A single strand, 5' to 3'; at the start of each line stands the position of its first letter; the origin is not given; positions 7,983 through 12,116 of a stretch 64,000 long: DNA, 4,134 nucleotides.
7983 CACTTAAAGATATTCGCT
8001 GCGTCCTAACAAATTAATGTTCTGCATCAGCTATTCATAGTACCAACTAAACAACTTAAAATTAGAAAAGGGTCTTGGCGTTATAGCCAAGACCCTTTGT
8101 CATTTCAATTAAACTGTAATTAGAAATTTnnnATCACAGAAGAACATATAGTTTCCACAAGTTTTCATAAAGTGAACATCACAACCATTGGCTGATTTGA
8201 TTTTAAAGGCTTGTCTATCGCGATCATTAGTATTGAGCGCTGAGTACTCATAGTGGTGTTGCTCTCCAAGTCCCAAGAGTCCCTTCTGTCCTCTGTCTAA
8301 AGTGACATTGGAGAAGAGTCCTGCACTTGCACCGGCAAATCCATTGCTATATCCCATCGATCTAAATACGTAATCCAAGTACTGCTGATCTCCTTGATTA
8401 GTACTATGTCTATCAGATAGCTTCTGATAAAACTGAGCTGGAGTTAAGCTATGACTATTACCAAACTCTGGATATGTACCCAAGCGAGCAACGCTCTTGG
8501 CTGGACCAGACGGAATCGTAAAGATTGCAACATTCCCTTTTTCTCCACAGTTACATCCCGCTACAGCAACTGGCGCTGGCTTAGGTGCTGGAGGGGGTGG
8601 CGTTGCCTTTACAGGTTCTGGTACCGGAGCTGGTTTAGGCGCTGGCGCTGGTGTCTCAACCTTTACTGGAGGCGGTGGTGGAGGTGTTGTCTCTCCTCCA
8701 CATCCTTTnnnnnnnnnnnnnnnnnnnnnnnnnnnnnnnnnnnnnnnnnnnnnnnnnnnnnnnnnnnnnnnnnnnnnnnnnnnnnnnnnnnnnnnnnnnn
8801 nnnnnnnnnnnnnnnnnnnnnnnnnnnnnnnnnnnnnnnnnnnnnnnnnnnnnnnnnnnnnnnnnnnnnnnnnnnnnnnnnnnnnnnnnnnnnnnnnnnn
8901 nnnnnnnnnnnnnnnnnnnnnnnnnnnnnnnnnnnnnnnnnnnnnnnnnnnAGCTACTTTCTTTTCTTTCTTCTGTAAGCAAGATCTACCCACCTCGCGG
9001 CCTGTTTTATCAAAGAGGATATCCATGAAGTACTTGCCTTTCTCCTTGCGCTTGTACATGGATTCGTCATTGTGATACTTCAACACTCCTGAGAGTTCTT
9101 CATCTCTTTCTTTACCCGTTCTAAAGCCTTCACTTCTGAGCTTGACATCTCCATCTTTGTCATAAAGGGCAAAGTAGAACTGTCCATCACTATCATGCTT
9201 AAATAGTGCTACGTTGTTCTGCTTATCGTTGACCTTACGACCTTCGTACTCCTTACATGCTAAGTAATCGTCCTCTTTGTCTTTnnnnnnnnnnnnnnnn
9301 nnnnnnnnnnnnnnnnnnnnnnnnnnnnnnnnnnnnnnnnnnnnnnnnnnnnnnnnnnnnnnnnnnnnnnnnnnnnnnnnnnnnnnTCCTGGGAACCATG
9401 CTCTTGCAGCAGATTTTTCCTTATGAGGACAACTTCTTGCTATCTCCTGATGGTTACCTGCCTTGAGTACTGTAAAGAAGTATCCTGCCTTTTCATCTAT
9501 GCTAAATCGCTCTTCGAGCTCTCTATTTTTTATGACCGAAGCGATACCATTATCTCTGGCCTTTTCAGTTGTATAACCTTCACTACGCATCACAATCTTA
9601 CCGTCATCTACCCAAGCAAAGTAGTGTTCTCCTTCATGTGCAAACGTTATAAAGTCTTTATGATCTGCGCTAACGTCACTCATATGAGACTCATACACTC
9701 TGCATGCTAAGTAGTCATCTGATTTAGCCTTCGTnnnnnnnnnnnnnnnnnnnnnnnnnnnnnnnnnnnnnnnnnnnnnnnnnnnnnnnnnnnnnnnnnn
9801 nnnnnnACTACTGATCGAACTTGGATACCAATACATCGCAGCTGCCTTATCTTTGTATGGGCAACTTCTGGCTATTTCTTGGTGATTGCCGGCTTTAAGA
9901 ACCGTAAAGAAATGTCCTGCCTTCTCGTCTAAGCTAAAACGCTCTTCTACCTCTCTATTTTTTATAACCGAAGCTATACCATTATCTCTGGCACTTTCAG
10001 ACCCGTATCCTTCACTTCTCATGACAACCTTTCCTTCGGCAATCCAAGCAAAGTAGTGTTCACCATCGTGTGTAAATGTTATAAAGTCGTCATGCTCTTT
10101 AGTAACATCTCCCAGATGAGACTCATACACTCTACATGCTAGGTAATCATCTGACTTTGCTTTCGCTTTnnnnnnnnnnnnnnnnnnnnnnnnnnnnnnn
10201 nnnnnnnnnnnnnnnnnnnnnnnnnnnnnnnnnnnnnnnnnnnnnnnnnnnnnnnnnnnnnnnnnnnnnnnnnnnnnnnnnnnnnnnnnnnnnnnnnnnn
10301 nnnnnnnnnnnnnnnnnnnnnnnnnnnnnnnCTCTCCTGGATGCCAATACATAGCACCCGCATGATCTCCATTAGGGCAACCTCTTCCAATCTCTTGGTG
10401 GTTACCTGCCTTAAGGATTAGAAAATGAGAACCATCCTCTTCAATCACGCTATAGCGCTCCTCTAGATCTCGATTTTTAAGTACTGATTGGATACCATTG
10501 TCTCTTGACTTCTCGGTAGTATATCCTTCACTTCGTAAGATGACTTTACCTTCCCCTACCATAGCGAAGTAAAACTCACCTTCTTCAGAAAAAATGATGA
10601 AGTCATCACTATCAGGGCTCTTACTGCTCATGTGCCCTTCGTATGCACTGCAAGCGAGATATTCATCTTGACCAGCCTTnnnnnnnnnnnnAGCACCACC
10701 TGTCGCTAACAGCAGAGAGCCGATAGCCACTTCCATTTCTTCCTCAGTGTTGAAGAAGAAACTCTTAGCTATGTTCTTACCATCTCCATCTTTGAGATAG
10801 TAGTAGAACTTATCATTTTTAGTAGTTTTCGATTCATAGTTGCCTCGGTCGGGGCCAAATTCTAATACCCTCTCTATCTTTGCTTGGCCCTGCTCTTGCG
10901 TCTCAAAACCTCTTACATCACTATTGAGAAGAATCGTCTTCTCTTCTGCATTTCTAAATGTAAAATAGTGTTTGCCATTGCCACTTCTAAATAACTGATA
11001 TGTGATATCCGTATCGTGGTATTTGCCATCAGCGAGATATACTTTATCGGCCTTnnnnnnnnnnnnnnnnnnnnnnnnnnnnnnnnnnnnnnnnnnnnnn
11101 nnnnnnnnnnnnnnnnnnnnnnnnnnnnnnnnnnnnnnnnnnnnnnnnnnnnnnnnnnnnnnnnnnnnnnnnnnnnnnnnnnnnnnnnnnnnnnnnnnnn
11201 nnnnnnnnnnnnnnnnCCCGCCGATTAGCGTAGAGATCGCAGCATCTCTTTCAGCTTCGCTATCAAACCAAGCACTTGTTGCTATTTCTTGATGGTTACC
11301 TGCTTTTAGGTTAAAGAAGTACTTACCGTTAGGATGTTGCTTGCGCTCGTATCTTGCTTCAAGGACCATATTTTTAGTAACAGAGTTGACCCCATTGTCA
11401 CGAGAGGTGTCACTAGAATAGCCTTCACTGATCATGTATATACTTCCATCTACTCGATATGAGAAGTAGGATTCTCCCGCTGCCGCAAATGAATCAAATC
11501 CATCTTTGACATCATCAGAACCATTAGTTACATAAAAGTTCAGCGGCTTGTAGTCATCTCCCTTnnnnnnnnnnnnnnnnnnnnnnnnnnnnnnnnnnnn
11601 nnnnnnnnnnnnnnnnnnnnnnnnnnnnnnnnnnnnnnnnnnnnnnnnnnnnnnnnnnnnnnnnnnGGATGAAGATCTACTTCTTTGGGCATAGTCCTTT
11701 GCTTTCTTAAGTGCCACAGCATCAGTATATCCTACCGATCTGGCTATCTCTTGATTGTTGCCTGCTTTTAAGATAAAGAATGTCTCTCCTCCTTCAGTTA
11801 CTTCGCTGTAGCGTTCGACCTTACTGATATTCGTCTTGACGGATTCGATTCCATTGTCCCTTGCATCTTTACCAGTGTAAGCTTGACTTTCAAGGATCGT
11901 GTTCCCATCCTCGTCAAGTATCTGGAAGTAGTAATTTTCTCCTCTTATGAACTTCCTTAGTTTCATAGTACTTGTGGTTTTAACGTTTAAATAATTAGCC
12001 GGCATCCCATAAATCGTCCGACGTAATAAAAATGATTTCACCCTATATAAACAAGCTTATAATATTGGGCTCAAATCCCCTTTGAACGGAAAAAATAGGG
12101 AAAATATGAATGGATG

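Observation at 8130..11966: Giant poly-YegP (DUF1508) array protein: seven double modules on one tail-anchored polypeptide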

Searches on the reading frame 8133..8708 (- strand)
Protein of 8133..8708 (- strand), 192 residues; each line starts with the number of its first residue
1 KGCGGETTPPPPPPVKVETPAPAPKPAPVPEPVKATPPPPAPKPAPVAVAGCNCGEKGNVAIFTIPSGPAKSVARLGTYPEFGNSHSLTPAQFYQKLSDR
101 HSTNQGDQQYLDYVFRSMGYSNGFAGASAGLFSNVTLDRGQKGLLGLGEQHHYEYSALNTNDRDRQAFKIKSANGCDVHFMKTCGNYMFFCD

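Call 17: search_protein_families(library=pfam, proteins=[window:8133-8708:-], max_evalue=1)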
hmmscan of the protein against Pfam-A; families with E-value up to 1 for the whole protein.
window:8133-8708:- (192 aa): 1 family
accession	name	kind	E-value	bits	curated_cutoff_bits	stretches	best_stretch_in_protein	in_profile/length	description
PF08813.17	Phage_tail_3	-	0.27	11.3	24.2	0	148-176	63-90/165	Phage tail tube protein, TTP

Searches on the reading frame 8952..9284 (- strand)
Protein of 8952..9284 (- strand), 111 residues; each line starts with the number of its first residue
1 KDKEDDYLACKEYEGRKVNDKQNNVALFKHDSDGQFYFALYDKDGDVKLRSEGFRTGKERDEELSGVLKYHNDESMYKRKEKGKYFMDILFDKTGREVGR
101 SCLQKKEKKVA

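Call 17: search_protein_families(library=pfam, proteins=[window:8952-9284:-], max_evalue=1)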
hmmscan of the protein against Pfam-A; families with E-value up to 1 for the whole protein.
window:8952-9284:- (111 aa): 2 families
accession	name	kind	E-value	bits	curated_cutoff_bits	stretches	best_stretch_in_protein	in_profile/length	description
PF07411.17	DUF1508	-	0.00028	21.1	22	1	31-62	1-32/48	Domain of unknown function (DUF1508)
PF00274.25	Glycolytic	-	0.17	11.1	22.2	1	54-93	50-87/349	Fructose-bisphosphate aldolase class-I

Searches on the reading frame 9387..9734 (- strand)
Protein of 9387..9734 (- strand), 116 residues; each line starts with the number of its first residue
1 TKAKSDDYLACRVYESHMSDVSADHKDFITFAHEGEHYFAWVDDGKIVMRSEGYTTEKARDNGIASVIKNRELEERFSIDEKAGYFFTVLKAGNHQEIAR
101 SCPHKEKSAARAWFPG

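Call 17: search_protein_families(library=pfam, proteins=[window:9387-9734:-], max_evalue=1)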
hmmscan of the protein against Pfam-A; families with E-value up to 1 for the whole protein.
window:9387-9734:- (116 aa): 2 families
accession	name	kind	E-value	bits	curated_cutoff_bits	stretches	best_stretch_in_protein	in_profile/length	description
PF07411.17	DUF1508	-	9.2e-16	57.9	22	2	34-71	3-41/48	Domain of unknown function (DUF1508)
PF04957.18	RMF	-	0.12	12.9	27.9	1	83-114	15-42/53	Ribosome modulation factor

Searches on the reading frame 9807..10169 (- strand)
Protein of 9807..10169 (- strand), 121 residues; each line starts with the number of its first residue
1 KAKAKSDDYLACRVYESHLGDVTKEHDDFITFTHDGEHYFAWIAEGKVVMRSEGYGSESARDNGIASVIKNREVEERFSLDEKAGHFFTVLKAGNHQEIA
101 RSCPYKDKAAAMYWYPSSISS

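Call 17: search_protein_families(library=pfam, proteins=[window:9807-10169:-], max_evalue=1)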
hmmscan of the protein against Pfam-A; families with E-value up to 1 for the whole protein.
window:9807-10169:- (121 aa): 1 family
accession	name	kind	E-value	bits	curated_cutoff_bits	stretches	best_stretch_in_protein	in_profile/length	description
PF07411.17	DUF1508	-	1.2e-18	67.1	22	2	35-72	3-41/48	Domain of unknown function (DUF1508)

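Call 42: predict_structure(alignment_id=A2)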
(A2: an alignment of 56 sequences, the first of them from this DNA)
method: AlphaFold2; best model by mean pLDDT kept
length: 117 residues; sequences in the alignment: 56
mean_pLDDT: 94.6   pTM: 0.86
mean pLDDT of the five models: 94.6, 93.7, 92.8, 92.4, 92.3
residues with pLDDT >= 90: 108; 70-90: 5; 50-70: 3; < 50: 1
segments of 3 or more residues with pLDDT < 50: none
pLDDT, mean of each block of 10 residues (from residue 1): 83 95 97 97 97 97 97 96 97 97 95 83
secondary structure, 60 per line:
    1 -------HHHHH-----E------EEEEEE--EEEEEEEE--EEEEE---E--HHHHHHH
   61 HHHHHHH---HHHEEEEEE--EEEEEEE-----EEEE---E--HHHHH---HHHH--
elements in order: H8-12 E25-30 E33-40 E43-47 H54-67 E74-79 E82-88 E94-97 H104-108 H112-115

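Call 44: search_solved_structures(query=A2, max_evalue=0.01)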
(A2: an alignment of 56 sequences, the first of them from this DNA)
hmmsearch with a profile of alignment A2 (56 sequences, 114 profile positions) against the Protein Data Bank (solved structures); distinct sequences matched with E-value up to 0.01: 5.
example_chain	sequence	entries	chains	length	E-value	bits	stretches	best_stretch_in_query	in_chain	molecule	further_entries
2k49_A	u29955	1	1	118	1.5e-19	73.6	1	28-104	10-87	UPF0339 protein SO_3888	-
2k8e_A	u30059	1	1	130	1.4e-18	70.5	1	27-106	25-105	UPF0339 protein yegP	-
6q2z_A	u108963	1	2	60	1.3e-05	28.7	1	20-72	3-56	UPF0339 family protein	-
2k7i_A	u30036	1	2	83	1.6e-05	28.4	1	22-71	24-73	UPF0339 protein Atu0232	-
2egi_A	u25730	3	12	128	0.0095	19.4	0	32-68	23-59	Hypothetical protein aq_1494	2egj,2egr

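Call 46: fold_search(model_id=the predicted structure, library=pdb)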
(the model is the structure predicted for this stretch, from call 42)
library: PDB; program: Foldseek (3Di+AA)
matches with E <= 10: 1093; with E <= 0.001: 2
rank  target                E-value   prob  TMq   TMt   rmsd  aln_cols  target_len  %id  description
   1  2k8e_MODEL_1_A        1.1e-06  1.00  0.65  0.65   2.4        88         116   32  Solution NMR Structure of protein of unknown function yegP from E. coli. Ontario Center for Structural Proteom (released 2008-10-14)
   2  2k49_MODEL_1_A        2.6e-06  1.00  0.69  0.69   2.4        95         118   28  Solution NMR structure of UPF0339 protein SO3888 from Shewanella oneidensis. Northeast Structural Genomics Con (released 2008-07-08)
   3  7b5h_AD               1.0e-02  1.00  0.53  0.07   3.4        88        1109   17  Cryo-EM structure of the contractile injection system base plate from Anabaena PCC7120 (released 2022-02-23)
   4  4h0a_B                7.0e-02  0.60  0.36  0.18   9.0       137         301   10  Crystal structure of a cysteine-rich secretory protein (SAV1118) from Staphylococcus aureus subsp. aureus Mu50 at 1.90 (released 2012-09-26)
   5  4h0a_A                8.0e-02  0.57  0.36  0.19   9.0       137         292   10  Crystal structure of a cysteine-rich secretory protein (SAV1118) from Staphylococcus aureus subsp. aureus Mu50 at 1.90 (released 2012-09-26)
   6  3bid_G                8.5e-02  0.99  0.32  0.59   2.8        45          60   29  Crystal structure of the NMB1088 protein from Neisseria meningitidis. Northeast Structural Genomics Consortium target  (released 2007-12-18)
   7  4o6g                  8.5e-02  0.21  0.27  0.21   9.4       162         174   10  Rv3902c from M. tuberculosis (released 2014-03-05)
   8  3bid_B                9.6e-02  0.99  0.32  0.60   2.8        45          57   29  Crystal structure of the NMB1088 protein from Neisseria meningitidis. Northeast Structural Genomics Consortium target  (released 2007-12-18)
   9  4wj7_B                1.1e-01  0.30  0.25  0.23  11.4        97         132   14  CCM2 PTB domain in complex with KRIT1 NPxY/F3 (released 2014-12-24)
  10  3bid_A                1.2e-01  0.99  0.32  0.60   2.8        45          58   29  Crystal structure of the NMB1088 protein from Neisseria meningitidis. Northeast Structural Genomics Consortium target  (released 2007-12-18)
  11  4qlp_A                1.2e-01  0.18  0.25  0.20  10.3       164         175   10  Atomic structure of tuberculosis necrotizing toxin (TNT) complexed with its immunity factor IFT (released 2015-07-22)
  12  9pvg_A                1.4e-01  0.33  0.27  0.25  11.8        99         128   15  Co-crystal structure of two CCM2 PTB domains bound to a KRIT1 peptide encompassing NPxF2 and NPxF3 (released 2026-01-28)
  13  5ums                  1.7e-01  0.41  0.33  0.19   7.6       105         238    6  Crystal structure of middle double PH domain of human FACT complex subunit SSRP1 (released 2018-01-31)
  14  3tvv_A                1.7e-01  0.35  0.30  0.18   6.7        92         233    6  Structure of the tandem PH domains of Rtt106 (residues 68-315) (released 2012-02-01)
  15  3tvv_B                2.0e-01  0.38  0.32  0.19   6.3        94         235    7  Structure of the tandem PH domains of Rtt106 (residues 68-315) (released 2012-02-01)
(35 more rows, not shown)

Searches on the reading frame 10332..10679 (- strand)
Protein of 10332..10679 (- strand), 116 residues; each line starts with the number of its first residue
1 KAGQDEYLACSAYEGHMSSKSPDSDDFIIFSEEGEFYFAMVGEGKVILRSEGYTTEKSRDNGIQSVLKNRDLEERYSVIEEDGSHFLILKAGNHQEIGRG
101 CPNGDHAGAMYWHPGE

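Call 17: search_protein_families(library=pfam, proteins=[window:10332-10679:-], max_evalue=1)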
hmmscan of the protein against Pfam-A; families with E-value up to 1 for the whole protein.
window:10332-10679:- (116 aa): 2 families
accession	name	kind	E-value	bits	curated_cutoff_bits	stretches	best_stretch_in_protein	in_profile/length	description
PF07411.17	DUF1508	-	2.1e-14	53.6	22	1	33-74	3-45/48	Domain of unknown function (DUF1508)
PF19842.5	YqeC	-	0.12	13.1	27.6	1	17-96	35-113/145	YqeC protein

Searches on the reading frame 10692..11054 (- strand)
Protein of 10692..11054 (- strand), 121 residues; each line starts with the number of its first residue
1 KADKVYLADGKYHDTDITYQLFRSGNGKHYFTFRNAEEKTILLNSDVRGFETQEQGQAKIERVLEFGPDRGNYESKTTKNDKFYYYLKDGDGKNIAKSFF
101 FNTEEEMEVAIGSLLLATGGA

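Call 17: search_protein_families(library=pfam, proteins=[window:10692-11054:-], max_evalue=1)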
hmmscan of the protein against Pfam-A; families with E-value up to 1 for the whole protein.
window:10692-11054:- (121 aa): 1 family
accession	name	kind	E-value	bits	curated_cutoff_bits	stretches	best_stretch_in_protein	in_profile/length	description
PF07411.17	DUF1508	-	7.3e-08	32.6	22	2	79-113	2-36/48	Domain of unknown function (DUF1508)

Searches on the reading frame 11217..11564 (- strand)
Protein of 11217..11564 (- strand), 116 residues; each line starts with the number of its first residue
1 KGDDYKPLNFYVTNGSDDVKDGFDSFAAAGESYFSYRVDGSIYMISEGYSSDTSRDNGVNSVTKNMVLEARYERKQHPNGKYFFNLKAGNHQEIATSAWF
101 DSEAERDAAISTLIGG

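Call 17: search_protein_families(library=pfam, proteins=[window:11217-11564:-], max_evalue=1)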
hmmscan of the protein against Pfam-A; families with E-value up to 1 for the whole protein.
window:11217-11564:- (116 aa): 1 family
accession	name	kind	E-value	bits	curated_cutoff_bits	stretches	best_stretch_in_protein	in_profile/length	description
PF07411.17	DUF1508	-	6e-17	61.7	22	2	79-111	3-35/48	Domain of unknown function (DUF1508)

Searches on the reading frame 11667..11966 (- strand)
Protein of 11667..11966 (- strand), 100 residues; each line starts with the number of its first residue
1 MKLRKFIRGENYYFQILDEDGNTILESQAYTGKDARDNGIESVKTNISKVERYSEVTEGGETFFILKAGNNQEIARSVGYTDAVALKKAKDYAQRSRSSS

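Call 17: search_protein_families(library=pfam, proteins=[window:11667-11966:-], max_evalue=1)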
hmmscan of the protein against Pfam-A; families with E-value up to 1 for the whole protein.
window:11667-11966:- (100 aa): 2 families
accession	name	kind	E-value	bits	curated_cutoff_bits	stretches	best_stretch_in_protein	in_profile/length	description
PF07411.17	DUF1508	-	6.8e-19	67.9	22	2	11-51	5-45/48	Domain of unknown function (DUF1508)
PF09255.16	Antig_Caf1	-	0.019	15.5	25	1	9-86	54-131/136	Caf1 Capsule antigen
